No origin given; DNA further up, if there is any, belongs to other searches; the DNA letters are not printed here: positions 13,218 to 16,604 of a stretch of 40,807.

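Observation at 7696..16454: Five-gene, translationally coupled operon of exported Cys-rich orphan proteins between dnaE and ssb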

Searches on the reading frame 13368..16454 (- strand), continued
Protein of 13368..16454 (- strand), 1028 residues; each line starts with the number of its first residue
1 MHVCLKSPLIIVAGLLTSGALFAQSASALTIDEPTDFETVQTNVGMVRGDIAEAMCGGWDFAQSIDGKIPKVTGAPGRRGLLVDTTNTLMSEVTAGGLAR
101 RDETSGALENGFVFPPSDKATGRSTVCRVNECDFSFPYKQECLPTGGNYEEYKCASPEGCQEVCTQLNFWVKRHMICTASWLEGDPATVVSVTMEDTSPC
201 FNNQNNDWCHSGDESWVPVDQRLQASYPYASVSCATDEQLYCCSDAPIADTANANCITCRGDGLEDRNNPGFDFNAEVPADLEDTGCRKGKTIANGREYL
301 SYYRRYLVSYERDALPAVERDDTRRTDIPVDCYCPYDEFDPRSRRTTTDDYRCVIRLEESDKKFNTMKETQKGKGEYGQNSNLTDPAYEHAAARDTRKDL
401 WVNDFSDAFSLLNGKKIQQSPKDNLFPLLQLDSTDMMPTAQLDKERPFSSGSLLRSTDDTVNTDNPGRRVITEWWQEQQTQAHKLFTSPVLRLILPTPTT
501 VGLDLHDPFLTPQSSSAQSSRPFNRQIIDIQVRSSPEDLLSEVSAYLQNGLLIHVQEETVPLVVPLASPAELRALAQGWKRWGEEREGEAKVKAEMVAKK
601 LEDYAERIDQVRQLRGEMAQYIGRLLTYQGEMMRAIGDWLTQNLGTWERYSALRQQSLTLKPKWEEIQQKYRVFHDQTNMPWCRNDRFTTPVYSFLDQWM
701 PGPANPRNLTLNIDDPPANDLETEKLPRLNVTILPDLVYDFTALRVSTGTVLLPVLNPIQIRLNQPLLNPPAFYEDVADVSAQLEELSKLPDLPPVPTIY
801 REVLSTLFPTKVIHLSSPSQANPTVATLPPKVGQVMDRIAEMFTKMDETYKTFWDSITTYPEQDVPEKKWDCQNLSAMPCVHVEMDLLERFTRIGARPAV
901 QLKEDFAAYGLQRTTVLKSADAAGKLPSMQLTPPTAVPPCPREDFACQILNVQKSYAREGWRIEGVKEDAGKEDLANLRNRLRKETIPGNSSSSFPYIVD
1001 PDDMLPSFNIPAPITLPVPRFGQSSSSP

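Call 89: find_encoding_contigs(protein=P0054, flank=10000, max_places=1)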
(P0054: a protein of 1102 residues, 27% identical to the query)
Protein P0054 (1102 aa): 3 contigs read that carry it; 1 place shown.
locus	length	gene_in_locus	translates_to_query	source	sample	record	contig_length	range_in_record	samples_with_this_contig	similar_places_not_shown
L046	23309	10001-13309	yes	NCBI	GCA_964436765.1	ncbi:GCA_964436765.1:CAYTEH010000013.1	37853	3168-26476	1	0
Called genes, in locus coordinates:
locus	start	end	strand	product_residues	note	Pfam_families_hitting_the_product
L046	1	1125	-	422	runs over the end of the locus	PF00275:EPSP_synthase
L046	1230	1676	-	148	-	PF01252:Peptidase_A8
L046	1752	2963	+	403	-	PF01098:FTSW_RODA_SPOVE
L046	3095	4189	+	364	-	PF03033:Glyco_transf_28, PF13579:Glyco_trans_4_4, PF04101:Glyco_tran_28_C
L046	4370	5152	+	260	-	PF00160:Pro_isomerase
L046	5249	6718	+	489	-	PF00749:tRNA-synt_1c, PF19269:Anticodon_2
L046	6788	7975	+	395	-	PF13191:AAA_16, PF01637:ATPase_2 (weak), PF13401:AAA_22, PF13173:AAA_14 (faint)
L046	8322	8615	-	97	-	-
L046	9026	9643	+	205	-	-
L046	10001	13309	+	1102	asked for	-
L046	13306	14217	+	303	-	-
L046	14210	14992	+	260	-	-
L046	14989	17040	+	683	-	-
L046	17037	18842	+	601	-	-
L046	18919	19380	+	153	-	-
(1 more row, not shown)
